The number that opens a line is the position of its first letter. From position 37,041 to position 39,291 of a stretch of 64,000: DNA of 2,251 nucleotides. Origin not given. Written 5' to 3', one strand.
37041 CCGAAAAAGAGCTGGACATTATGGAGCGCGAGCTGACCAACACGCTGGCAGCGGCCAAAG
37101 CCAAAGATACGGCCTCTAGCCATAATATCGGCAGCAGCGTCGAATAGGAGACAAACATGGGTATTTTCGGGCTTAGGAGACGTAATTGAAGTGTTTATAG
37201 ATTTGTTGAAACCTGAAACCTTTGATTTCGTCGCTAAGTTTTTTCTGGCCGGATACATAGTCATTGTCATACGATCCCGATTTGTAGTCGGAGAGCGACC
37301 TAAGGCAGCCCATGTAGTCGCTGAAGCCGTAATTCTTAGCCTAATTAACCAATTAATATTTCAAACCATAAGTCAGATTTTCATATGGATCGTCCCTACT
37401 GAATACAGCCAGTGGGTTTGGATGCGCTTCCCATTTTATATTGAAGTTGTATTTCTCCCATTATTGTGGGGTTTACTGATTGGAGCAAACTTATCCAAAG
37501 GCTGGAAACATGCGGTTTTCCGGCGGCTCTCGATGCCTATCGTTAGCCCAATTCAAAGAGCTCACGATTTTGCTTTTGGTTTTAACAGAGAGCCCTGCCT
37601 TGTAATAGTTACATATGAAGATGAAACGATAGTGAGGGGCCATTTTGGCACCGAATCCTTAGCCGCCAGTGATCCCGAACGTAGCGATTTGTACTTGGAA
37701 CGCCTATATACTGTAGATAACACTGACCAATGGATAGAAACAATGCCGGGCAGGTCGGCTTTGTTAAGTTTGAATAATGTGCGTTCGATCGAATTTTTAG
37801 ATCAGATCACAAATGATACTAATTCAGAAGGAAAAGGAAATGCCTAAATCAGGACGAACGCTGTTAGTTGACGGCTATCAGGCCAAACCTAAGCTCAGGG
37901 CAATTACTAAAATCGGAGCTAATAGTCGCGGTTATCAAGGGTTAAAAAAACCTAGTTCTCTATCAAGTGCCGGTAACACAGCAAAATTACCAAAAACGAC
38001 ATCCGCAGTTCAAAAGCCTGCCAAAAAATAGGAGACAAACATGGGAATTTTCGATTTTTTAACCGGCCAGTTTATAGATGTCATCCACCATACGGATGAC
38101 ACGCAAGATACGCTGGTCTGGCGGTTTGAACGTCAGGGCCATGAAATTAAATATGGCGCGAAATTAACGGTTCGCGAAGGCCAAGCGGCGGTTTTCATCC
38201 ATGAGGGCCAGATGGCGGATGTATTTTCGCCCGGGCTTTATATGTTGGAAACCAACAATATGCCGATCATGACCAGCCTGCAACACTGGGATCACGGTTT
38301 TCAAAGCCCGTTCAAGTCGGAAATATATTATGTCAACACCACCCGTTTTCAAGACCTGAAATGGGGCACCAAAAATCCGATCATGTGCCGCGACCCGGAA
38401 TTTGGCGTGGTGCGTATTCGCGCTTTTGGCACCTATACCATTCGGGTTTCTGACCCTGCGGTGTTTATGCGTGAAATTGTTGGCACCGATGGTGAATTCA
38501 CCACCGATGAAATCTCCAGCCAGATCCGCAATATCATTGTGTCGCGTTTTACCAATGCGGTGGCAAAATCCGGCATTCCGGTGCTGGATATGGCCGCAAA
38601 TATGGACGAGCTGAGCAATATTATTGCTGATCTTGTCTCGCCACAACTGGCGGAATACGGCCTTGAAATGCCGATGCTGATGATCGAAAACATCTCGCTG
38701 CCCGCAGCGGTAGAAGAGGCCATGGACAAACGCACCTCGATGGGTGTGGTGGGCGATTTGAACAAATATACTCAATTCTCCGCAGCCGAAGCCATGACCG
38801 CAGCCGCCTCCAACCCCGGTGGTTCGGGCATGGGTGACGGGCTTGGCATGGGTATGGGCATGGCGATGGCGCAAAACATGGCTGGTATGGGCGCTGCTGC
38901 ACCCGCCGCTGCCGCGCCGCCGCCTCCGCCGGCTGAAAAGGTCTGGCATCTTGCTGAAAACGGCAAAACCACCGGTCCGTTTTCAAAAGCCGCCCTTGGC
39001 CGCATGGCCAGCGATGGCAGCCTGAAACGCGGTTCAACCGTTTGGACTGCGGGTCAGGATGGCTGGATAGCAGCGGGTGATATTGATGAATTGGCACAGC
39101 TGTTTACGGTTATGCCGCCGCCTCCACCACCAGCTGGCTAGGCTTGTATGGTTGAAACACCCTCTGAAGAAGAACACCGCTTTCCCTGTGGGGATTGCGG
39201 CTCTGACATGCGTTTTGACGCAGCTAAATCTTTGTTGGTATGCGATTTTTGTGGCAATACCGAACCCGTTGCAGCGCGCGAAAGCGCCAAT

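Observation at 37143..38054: ~0.9-kb AT-rich insertion flanked by 27-bp direct repeats that duplicate the RBS and start of the downstream gene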

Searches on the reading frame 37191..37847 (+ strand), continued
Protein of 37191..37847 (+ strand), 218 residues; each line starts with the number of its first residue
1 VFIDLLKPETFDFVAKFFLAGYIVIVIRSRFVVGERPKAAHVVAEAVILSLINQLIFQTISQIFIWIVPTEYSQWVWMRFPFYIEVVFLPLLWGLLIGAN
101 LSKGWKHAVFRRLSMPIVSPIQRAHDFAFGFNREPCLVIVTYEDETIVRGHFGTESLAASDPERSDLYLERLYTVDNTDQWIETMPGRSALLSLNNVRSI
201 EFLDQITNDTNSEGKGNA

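Call 44: search_dna_similar(query=window:37191-37847:+, collection=plasmids, mode=protein, max_rows=15)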
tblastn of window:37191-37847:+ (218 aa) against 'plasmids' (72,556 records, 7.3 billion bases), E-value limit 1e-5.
Records with a match: 2; places in all: 2; records where one place covers at least 80% of the query: 2.
Best place of each record, by identity: <60% 2.
By first word of the organism name: Sphingomonas 1; Mesorhizobium 1.
By predicted mobility (MOB-suite, as given by PLSDB): conjugative 1; non-mobilizable 1.
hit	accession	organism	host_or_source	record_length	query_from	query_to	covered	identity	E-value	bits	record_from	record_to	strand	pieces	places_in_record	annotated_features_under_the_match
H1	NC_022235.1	Sphingomonas sp. ERG5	-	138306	4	203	92%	30.9%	8e-16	83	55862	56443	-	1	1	DUF6338 family protein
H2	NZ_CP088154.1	Mesorhizobium mediterraneum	Cicer arietinum L.,cell culture,radical ...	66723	17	202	85%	26.2%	1e-8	61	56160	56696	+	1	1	DUF6338 family protein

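Call 47: get_annotated_region(hit=H1, flank=4000)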
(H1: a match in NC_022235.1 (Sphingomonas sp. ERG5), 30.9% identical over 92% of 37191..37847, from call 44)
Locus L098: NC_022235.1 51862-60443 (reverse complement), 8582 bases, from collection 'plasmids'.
description: Sphingomonas sp. ERG5 plasmid pCADAB1, complete sequence
organism: Sphingomonas sp. ERG5 (NCBI taxid 1381597)
taxonomy: Bacteria; Pseudomonadota; Alphaproteobacteria; Sphingomonadales; Sphingomonadaceae; Sphingomonas; Sphingomonas sp. ERG5
host: -; source: -; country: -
typing (MOB-suite, as given by PLSDB): conjugative; replicon rep_cluster_374; relaxase MOBF; mating-pair formation MPF_F
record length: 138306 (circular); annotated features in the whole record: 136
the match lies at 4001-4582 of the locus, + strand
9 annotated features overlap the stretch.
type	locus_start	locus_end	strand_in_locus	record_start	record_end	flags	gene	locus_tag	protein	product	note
CDS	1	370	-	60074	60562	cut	-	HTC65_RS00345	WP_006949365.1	hypothetical protein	-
CDS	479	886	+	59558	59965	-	-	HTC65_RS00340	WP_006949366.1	DUF3768 domain-containing protein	-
CDS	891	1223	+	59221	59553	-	-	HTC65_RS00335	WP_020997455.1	hypothetical protein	-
CDS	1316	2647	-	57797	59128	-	-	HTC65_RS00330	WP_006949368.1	DUF5623 domain-containing protein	-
CDS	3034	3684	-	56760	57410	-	-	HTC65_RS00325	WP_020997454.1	hypothetical protein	-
CDS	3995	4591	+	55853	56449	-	-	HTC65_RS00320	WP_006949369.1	DUF6338 family protein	-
CDS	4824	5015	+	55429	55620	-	-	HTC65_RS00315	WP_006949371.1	hypothetical protein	-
CDS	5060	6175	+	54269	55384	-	-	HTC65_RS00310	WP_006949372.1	hypothetical protein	-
CDS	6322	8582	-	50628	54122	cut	-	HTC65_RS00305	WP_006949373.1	DEAD/DEAH box helicase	-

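Call 48: get_annotated_region(hit=H2, flank=4000)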
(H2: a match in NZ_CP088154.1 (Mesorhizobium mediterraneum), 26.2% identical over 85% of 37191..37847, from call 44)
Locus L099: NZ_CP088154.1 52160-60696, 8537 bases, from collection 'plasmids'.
description: Mesorhizobium mediterraneum strain R31 plasmid unnamed3, complete sequence
organism: Mesorhizobium mediterraneum (NCBI taxid 43617)
taxonomy: Bacteria; Pseudomonadota; Alphaproteobacteria; Hyphomicrobiales; Phyllobacteriaceae; Mesorhizobium; Mesorhizobium mediterraneum
host: -; source: Cicer arietinum L.,cell culture,radical nodules from chickpea plants; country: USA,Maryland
typing (MOB-suite, as given by PLSDB): non-mobilizable; mating-pair formation MPF_T
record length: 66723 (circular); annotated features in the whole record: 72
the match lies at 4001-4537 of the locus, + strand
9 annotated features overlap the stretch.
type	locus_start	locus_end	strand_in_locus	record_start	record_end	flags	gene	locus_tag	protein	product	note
CDS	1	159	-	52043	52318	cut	-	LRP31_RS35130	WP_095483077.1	hypothetical protein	-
CDS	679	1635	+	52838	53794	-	-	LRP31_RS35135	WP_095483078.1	hypothetical protein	-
CDS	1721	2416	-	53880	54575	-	-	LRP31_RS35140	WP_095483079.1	hypothetical protein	-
CDS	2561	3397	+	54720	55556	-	-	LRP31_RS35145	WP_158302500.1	nucleotidyltransferase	-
CDS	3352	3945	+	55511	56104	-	-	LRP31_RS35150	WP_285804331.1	SLATT domain-containing protein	-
CDS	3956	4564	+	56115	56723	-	-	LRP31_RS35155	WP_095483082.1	DUF6338 family protein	-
CDS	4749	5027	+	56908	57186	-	-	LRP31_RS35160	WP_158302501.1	hypothetical protein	-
CDS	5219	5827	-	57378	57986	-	-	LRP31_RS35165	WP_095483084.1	hypothetical protein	-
CDS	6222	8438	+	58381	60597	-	-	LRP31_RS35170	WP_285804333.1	ParB/RepB/Spo0J family partition protein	-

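Call 51: predict_structure(alignment_id=A4)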
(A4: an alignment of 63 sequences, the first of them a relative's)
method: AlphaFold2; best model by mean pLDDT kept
length: 218 residues; sequences in the alignment: 63
mean_pLDDT: 81.6   pTM: 0.56
mean pLDDT of the five models: 81.6, 80.4, 79.0, 78.4, 78.1
residues with pLDDT >= 90: 82; 70-90: 89; 50-70: 34; < 50: 13
segments of 3 or more residues with pLDDT < 50: 119-122, 211-218
pLDDT, mean of each block of 10 residues (from residue 1): 84 90 91 75 89 94 88 74 93 92 75 60 59 84 95 80 78 93 90 88 72 46
secondary structure, 60 per line:
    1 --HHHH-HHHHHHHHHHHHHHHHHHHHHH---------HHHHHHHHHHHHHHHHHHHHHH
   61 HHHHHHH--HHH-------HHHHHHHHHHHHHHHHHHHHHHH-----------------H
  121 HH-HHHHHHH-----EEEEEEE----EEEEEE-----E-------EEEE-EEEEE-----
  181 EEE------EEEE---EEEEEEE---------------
elements in order: H3-6 H8-29 H39-67 H80-102 H124-130 E136-142 E147-152 E166-169 E171-175 E181-183 E190-193 E197-203
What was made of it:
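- On YdjI-type SPFH membrane-stress module: The neighbouring Zn-ribbon protein has a hydrophobic C-terminal segment, and the DUF6338 model has three long N-terminal helices (call 51).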

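Call 54: fold_search(model_id=the predicted structure, library=pdb)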
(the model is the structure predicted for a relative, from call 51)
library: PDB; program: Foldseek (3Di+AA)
matches with E <= 10: 567; with E <= 0.001: 0
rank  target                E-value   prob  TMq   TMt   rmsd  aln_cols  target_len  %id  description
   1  6qdv_h                6.8e-03  1.00  0.26  0.60   6.3        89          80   16  Human post-catalytic P complex spliceosome (released 2019-02-20)
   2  8ro0_b                7.6e-03  1.00  0.26  0.50   8.3        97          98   14  Structure of the C. elegans Intron Lariat Spliceosome primed for disassembly (ILS') (released 2024-08-07)
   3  4f7u_G                1.0e-02  1.00  0.24  0.64   3.8        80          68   11  The 6S snRNP assembly intermediate (released 2013-01-30)
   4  2vxe_MODEL_1_A        1.0e-02  1.00  0.25  0.55   5.8        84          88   13  SOLUTION STRUCTURE OF THE LSM DOMAIN OF DROSOPHILA MELANOGASTER TRAL (TRAILER HITCH) (released 2008-09-16)
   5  3jb9_J                1.1e-02  1.00  0.23  0.57   3.9        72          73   19  Cryo-EM structure of the yeast spliceosome at 3.6 angstrom resolution (released 2015-09-23)
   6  1th7_A                1.1e-02  1.00  0.27  0.62   3.8        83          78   17  Crystal Structure of an Archaeal Sm Protein from Sulfolobus solfataricus (released 2005-06-07)
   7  9nh5_G                1.4e-02  1.00  0.23  0.55   4.0        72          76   11  CRYO-EM STRUCTURE OF HUMAN U7 SNRNP WITH METHYLATED noncleavable H2A* SUBSTRATE PRE-MRNA (core region) (released 2026-01-21)
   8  5nrl_r                1.6e-02  1.00  0.24  0.58   4.1        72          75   14  Structure of a pre-catalytic spliceosome (released 2017-05-31)
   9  1d3b_C                2.2e-02  1.00  0.23  0.57   4.9        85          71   10  CRYSTAL STRUCTURE OF THE D3B SUBCOMPLEX OF THE HUMAN CORE SNRNP DOMAIN AT 2.0A RESOLUTION (released 1999-12-22)
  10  1jri_G                2.8e-02  1.00  0.26  0.63   4.1        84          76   17  The Crystal Structure of an Sm-like Archaeal Protein with Two Heptamers in the Asymmetric Unit. (released 2002-02-13)
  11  1y96_B                2.8e-02  1.00  0.23  0.52   3.7        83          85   23  crystal structure of the Gemin6/Gemin7 heterodimer from the human SMN complex (released 2005-06-21)
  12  1d3b_G                2.8e-02  1.00  0.23  0.54   4.8        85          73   12  CRYSTAL STRUCTURE OF THE D3B SUBCOMPLEX OF THE HUMAN CORE SNRNP DOMAIN AT 2.0A RESOLUTION (released 1999-12-22)
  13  5o9z_l                3.0e-02  1.00  0.22  0.57   4.0        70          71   10  Cryo-EM structure of a pre-catalytic human spliceosome primed for activation (B complex) (released 2017-08-16)
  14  1d3b_A                3.0e-02  1.00  0.23  0.55   4.7        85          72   12  CRYSTAL STRUCTURE OF THE D3B SUBCOMPLEX OF THE HUMAN CORE SNRNP DOMAIN AT 2.0A RESOLUTION (released 1999-12-22)
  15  8xi2_a                3.2e-02  1.00  0.23  0.48   5.7        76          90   16  Cryo-EM structure of the Chlamydomonas C* complex (released 2024-10-09)
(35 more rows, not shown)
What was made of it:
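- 37191..37847 (+): Cargo gene 1: DUF6338 family membrane protein (218 aa, GTG start). The AlphaFold2 model (pLDDT 81.6) has three long N-terminal helices (presumed transmembrane) and a C-terminal small beta-barrel (calls 51, 54).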

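Call 59: find_encoding_contigs(protein=P0005, flank=3000, max_places=6)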
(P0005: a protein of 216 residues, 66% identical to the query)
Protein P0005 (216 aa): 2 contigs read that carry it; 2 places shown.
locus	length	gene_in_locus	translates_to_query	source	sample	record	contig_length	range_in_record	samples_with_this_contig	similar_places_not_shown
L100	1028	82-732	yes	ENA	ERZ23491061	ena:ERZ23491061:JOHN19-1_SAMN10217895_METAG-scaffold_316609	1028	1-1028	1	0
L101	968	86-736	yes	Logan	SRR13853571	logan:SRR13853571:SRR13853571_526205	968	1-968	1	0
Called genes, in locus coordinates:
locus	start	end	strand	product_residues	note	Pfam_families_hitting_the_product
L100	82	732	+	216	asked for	PF19865:DUF6338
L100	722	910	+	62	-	-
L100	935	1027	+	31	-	?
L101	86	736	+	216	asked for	PF19865:DUF6338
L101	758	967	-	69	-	?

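Call 60: find_encoding_contigs(protein=P0013, flank=3000, max_places=6)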
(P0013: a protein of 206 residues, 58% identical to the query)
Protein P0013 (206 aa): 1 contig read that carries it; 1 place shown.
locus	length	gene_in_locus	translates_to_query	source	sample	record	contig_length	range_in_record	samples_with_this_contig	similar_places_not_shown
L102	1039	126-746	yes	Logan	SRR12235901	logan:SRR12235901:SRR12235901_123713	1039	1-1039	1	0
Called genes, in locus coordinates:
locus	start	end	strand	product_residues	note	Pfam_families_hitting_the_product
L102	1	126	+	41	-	?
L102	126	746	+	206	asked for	PF19865:DUF6338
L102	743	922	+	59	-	-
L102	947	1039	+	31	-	?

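Call 64: find_related_loci(query=A4, collection=viral_contigs, flank=4000)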
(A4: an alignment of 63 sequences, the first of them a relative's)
Query A4 (218 aa) in viral_contigs; peptide patterns used: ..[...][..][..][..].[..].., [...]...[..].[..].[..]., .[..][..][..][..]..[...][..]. (x = any residue, [..] = any of these).
41 stretches matched a pattern, but none encodes a relative of the query by tblastn (E <= 1e-3).

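Call 65: search_dna_similar(query=window:37191-37847:+, collection=phages, mode=protein, max_rows=10, max_evalue=0.001)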
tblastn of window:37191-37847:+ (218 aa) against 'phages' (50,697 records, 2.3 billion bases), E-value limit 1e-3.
Records with a match: 1; places in all: 1; records where one place covers at least 80% of the query: 0.
Best place of each record, by identity: <60% 1.
By first word of the organism name: Klebsiella 1.
By host as written in the record: horse 1.
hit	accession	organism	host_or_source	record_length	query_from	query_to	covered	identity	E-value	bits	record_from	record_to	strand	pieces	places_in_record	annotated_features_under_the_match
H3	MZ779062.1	Klebsiella phage pJN2-26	horse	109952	120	204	39%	34.5%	2e-4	47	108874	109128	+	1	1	hypothetical protein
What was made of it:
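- No relative was found in the phage or viral collections (calls 64, 65).
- Tried and rejected: None in IMG/VR, and one weak partial hit in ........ (calls 64, 65).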

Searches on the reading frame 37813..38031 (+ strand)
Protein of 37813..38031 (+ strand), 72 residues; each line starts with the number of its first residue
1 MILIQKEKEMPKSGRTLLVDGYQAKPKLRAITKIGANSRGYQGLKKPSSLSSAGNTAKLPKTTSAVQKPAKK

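Call 4: search_protein_families(library=pfam, proteins=[window:37813-38031:+], max_evalue=0.01)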
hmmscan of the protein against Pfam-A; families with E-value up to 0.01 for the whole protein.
window:37813-38031:+ (72 aa): 0 families
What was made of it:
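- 37840..38031 (+): Cargo gene 2: conserved small Lys/Pro-rich protein (63 aa, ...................................). Its start overlaps the DUF6338 stop (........). Its stop TAG (38029-38031) lies in repeat copy 2. It has no Pfam family (call 4).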

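Call 8: search_protein_families(library=padloc, proteins=[window:37813-38031:+], max_evalue=0.01)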
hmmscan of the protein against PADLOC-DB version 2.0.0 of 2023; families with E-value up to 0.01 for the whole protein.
window:37813-38031:+ (72 aa): 0 families

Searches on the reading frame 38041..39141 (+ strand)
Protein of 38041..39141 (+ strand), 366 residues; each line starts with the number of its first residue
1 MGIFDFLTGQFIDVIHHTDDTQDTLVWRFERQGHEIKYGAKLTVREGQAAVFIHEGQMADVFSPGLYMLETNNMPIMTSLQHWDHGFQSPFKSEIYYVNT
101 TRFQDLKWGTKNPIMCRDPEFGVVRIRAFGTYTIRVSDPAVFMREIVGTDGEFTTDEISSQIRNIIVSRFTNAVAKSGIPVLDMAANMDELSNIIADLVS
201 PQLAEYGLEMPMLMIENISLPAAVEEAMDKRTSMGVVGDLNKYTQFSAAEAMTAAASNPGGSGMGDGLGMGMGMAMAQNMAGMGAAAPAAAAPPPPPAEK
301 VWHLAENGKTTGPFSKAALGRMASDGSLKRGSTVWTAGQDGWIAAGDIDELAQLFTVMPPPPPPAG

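Call 4: search_protein_families(library=pfam, proteins=[window:38041-39141:+], max_evalue=0.01)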
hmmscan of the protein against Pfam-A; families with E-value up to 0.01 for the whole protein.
window:38041-39141:+ (366 aa): 3 families
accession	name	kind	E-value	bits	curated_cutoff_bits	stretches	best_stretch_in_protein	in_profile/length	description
PF13421.11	Band_7_1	-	1.5e-101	338.8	24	1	26-236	1-211/211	SPFH domain-Band 7 family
PF14237.11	GYF_2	-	1.2e-18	67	25.8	1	302-351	1-50/50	GYF domain 2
PF01145.31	Band_7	-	1.4e-16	61.5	23.6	1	43-235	2-162/176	SPFH domain / Band 7 family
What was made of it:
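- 38041..39141 (+): SPFH/Band_7_1 + GYF_2 protein (366 aa), the right flank and target gene. Pfam PF13421, E = 1.5e-101, and PF14237, E = 1.2e-18 (call 4).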

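Call 7: find_related_loci(query=window:38041-39141:+, collection=genome_contigs, flank=6000)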
Query window:38041-39141:+ (366 aa) in genome_contigs; peptide patterns used: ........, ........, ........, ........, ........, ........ (x = any residue, [..] = any of these).
600 stretches matched a pattern (row limit reached: there are more); 538 encode a relative of the query (tblastn E <= 1e-3); the best 80 are kept; 80 distinct loci.
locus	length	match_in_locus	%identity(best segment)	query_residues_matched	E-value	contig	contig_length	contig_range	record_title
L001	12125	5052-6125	93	1-358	0e+0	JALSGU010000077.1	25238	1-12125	MAG: Rhodobacteraceae bacterium isolate 354-166_maxbin2_scaf2bin.140 354-166_scaffold_1830_c1, whole genome shotgun sequ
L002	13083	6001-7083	79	1-363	0e+0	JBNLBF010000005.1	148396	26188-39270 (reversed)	MAG: Paracoccaceae bacterium isolate C2.bin.34.strict NODE_5_length_148396_cov_5.171765, whole genome shotgun sequence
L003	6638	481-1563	84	1-358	0e+0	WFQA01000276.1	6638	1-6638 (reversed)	MAG: Rhodobacteraceae bacterium isolate S012_9 k151_55296, whole genome shotgun sequence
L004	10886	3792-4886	82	1-358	2e-178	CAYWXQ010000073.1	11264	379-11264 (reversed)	MAG TPA_asm: uncultured Rhodobacterales bacterium isolate SRP216583_co2_127 genome assembly, contig: NODE_4792_length_11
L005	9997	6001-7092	79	1-363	5e-174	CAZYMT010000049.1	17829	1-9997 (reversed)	MAG TPA_asm: uncultured Rhodobacterales bacterium isolate binchicken_co67_246 genome assembly, contig: NODE_3202_length_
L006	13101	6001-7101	72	1-358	2e-173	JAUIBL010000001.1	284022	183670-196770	MAG: Alphaproteobacteria bacterium isolate 6_bin.34 NODE_61_length_284022_cov_5.399648, whole genome shotgun sequence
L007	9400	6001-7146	67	1-363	2e-173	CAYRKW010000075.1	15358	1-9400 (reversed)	MAG TPA_asm: uncultured Rhodobacterales bacterium isolate SRP268394_co1_114 genome assembly, contig: NODE_6397_length_15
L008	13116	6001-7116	71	1-363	6e-173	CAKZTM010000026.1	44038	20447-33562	MAG: uncultured Rhodobacteraceae bacterium isolate L3_Bin_MAXBIN__035_sub_1 genome assembly, contig: c_000000154022, who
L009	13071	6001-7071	73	1-356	1e-172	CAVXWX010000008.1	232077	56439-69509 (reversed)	MAG: uncultured Alphaproteobacteria bacterium isolate MFD03804.bin.2.157 genome assembly, contig: contig_62475, whole ge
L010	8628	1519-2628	72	1-363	1e-172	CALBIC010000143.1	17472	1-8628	MAG TPA_asm: uncultured Rhodobacterales bacterium isolate ERR2206754_bin.48_CONCOCT_v1.1_MAG genome assembly, contig: ER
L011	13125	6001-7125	70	1-365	3e-172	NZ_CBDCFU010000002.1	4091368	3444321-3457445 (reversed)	MAG: Marivita sp. isolate 704bd39d-17c7-406b-b369-790d607bdb57 chromosome_2, whole genome shotgun sequence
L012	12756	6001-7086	79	1-358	6e-172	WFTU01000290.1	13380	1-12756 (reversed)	MAG: Rhodobacteraceae bacterium isolate S139_41 k151_459961, whole genome shotgun sequence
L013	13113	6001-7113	75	1-365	1e-171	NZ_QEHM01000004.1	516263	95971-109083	Albibacillus kandeliae strain J95 Scaffold4, whole genome shotgun sequence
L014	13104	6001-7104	71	1-358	1e-171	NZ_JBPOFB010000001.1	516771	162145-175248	MAG: Marivita sp. isolate MAG_52 MAG_52_1, whole genome shotgun sequence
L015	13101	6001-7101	70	1-358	7e-172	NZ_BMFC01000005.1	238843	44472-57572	Marivita lacus strain CGMCC 1.12478 sequence05, whole genome shotgun sequence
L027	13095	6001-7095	75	1-363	8e-169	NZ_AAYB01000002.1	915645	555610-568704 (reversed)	Roseobacter sp. CCS2 1101676645860, whole genome shotgun sequence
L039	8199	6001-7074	71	1-358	8e-167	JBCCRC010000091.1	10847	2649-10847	MAG: Pseudomonadota bacterium isolate P01_D01_bin.21 k141_155457_length_10847_cov_28.6372, whole genome shotgun sequence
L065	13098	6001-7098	76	1-358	4e-164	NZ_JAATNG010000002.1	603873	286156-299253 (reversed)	Pseudoruegeria sp. HB172150 scaffold2, whole genome shotgun sequence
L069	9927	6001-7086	73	1-358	9e-164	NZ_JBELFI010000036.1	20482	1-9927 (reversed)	MAG: Yoonia sp. isolate REMEI062_ass_metaspades_bin.46 NODE_2530_length_20482_cov_6.082587, whole genome shotgun sequenc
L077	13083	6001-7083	78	1-358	7e-163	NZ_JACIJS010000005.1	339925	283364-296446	Rubricella aquisinus strain DSM 103377 Ga0373370_05, whole genome shotgun sequence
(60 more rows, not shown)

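Call 8: search_protein_families(library=padloc, proteins=[window:38041-39141:+], max_evalue=0.01)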
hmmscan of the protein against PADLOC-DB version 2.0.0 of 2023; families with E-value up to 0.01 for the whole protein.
window:38041-39141:+ (366 aa): 0 families

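Call 15: find_encoding_contigs(protein=window:38041-39141:+, flank=6000, max_places=10)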
Protein window:38041-39141:+ (366 aa): no gene with exactly this product is on record in the collection.

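Call 53: search_protein_families(library=pfam, proteins=[L069:5373-5984:+, L065:5398-5832:+, L027:5046-5882:+, L008:4620-5879:+, L039:4381-5934:+, L077:4781-5989:+, L004:2853-3722:+, L008:3471-4457:+], max_evalue=0.001)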
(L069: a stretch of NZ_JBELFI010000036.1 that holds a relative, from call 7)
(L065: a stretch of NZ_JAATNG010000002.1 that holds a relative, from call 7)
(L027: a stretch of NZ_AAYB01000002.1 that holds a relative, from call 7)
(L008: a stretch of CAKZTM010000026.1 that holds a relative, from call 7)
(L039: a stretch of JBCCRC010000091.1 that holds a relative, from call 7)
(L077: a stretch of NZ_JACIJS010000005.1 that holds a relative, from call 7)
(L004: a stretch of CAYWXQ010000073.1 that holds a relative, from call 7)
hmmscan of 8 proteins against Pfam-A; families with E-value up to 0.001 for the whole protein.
L069:5373-5984:+ (203 aa): 0 families

L065:5398-5832:+ (144 aa): 1 family
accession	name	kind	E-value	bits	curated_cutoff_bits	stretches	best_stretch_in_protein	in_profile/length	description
PF00042.28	Globin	-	2.4e-16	60.7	22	1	27-128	2-116/117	Globin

L027:5046-5882:+ (278 aa): 0 families

L008:4620-5879:+ (419 aa): 0 families

L039:4381-5934:+ (517 aa): 1 family
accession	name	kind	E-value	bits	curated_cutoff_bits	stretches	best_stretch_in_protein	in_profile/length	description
PF02652.20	Lactate_perm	-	1.1e-79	269.1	27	2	23-283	1-255/522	L-lactate permease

L077:4781-5989:+ (402 aa): 1 family
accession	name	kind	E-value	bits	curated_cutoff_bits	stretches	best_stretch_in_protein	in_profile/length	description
PF08885.17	GSCFA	-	1.1e-37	130.5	25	1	78-316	1-237/237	GSCFA family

L004:2853-3722:+ (289 aa): 1 family
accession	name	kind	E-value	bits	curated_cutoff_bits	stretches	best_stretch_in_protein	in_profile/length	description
PF11150.13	DUF2927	-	1.9e-54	185.3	26.2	1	60-282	2-205/206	Protein of unknown function (DUF2927)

L008:3471-4457:+ (328 aa): 0 families
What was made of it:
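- On Horizontal-transfer hotspot or flexible islet without mobile-element genes: Other occupants of the slot: globin, lactate permease, GSCFA (call 53).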
